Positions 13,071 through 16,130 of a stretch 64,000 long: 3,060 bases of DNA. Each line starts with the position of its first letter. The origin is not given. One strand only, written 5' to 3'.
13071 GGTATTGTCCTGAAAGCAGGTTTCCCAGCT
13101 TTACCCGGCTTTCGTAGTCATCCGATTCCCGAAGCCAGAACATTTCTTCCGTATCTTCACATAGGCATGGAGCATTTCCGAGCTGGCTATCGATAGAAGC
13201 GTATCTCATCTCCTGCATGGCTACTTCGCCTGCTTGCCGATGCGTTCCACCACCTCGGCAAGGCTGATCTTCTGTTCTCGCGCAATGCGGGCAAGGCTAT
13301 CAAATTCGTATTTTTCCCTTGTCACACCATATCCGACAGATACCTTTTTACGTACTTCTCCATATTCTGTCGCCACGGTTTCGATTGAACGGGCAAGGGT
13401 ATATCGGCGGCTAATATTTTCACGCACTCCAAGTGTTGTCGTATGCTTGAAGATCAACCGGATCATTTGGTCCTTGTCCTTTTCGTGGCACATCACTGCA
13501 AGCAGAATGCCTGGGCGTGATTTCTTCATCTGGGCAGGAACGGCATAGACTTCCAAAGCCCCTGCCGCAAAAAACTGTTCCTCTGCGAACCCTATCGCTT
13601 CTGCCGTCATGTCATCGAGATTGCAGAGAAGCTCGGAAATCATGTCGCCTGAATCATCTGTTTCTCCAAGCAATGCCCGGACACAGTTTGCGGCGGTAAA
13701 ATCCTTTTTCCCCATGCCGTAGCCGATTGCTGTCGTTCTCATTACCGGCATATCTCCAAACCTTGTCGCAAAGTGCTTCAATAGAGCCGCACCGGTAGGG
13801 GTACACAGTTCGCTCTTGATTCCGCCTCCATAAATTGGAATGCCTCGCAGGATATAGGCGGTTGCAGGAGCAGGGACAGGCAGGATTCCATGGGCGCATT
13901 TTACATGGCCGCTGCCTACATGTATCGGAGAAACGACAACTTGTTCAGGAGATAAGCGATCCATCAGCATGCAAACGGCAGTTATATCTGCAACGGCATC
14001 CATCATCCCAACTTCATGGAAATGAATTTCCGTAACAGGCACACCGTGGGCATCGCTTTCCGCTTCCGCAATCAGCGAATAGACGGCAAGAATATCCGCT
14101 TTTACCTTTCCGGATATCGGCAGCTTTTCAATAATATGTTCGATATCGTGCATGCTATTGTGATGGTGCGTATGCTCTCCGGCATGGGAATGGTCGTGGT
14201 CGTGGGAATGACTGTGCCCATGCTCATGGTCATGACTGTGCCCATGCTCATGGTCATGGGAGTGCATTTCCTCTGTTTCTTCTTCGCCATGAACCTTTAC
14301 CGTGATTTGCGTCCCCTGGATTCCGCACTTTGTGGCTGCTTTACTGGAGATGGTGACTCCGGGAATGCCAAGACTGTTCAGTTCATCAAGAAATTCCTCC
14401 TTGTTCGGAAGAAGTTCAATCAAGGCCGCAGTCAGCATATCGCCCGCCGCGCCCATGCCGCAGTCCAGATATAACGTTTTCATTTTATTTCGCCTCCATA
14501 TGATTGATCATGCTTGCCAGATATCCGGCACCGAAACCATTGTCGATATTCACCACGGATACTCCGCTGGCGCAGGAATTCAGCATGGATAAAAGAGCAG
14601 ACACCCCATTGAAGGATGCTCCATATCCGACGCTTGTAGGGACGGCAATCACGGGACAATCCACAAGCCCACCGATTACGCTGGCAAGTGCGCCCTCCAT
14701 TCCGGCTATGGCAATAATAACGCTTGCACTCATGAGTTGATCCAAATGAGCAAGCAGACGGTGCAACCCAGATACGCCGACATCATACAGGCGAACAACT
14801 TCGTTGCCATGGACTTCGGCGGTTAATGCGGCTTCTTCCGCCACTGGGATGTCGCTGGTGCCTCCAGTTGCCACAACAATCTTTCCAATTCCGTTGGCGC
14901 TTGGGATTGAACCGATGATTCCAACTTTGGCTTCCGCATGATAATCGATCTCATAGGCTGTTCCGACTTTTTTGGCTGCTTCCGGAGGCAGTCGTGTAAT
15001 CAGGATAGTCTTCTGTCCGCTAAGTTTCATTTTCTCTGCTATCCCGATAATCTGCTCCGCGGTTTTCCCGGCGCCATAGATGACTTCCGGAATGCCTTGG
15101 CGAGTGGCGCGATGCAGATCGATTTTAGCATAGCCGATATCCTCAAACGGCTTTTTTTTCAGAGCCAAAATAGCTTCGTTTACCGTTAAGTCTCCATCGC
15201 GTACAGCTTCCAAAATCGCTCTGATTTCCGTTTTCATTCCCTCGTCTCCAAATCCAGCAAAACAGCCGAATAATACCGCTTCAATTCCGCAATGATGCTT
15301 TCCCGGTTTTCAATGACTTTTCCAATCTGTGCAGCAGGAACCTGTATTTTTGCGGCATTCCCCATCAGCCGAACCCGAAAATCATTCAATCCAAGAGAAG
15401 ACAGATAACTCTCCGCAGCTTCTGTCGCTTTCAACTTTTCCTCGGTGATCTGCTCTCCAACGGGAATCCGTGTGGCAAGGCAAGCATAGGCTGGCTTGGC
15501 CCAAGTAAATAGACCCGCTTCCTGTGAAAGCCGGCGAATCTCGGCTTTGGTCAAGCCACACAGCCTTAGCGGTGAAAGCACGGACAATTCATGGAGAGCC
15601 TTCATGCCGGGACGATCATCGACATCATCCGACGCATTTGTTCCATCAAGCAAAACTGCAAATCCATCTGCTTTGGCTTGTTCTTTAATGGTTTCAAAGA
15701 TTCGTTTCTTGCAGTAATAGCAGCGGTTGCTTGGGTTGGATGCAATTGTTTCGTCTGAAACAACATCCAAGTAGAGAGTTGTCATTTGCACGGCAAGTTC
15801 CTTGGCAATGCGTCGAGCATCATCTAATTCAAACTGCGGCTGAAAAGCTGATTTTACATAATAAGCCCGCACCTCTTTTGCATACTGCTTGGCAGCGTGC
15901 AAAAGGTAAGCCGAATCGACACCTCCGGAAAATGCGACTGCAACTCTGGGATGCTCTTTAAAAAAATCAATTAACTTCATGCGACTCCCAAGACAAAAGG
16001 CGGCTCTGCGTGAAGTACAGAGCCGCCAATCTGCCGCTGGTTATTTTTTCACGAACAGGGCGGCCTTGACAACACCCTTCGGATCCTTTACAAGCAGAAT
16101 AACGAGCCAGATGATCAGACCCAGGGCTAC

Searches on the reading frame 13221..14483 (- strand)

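Call 16: search_protein_families(library=pfam, proteins=[window:13221-14483:-])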
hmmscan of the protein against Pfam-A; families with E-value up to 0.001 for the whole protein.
window:13221-14483:- (420 aa): 1 family
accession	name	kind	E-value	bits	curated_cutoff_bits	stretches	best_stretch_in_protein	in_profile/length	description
PF01969.22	Ni_insertion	-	2.8e-135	451.7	22.1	1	4-411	1-374/375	Nickel insertion protein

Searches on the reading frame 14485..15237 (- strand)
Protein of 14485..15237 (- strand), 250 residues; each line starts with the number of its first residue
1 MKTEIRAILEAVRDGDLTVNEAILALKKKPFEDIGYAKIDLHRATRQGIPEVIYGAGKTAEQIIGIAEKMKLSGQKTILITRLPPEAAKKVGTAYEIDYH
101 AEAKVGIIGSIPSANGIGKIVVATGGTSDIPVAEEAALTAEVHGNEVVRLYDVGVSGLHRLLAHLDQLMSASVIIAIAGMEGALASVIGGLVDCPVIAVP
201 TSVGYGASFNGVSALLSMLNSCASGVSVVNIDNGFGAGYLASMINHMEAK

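Call 16: search_protein_families(library=pfam, proteins=[window:14485-15237:-])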
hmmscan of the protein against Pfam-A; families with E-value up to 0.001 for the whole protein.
window:14485-15237:- (250 aa): 1 family
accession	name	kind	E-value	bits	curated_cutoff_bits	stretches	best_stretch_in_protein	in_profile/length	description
PF00731.26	AIRC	-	4.3e-16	59.2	30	1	119-247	1-129/148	AIR carboxylase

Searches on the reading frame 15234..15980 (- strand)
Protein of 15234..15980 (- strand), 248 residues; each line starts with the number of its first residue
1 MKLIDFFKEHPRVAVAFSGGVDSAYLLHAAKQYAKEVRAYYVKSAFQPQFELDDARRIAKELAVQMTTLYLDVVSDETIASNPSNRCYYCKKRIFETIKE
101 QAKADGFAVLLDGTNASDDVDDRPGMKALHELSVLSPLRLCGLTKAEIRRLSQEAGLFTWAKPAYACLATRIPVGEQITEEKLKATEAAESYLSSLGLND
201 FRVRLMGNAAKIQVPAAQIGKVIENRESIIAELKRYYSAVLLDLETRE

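Call 16: search_protein_families(library=pfam, proteins=[window:15234-15980:-])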
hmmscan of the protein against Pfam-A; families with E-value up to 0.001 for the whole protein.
window:15234-15980:- (248 aa): 4 families
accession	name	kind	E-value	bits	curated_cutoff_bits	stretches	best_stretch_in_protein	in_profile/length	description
PF06508.19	QueC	-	2.7e-07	30.7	22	1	14-75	3-64/210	Queuosine biosynthesis protein QueC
PF00733.27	Asn_synthase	-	5.1e-06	26.8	21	1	12-72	19-80/354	Asparagine synthase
PF03054.22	tRNA_Me_trans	-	1.6e-05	25.1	20.6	1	12-68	2-69/202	tRNA methyl transferase HUP domain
PF01171.26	ATP_bind_3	-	1.7e-05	25.1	27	1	13-119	2-109/182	PP-loop family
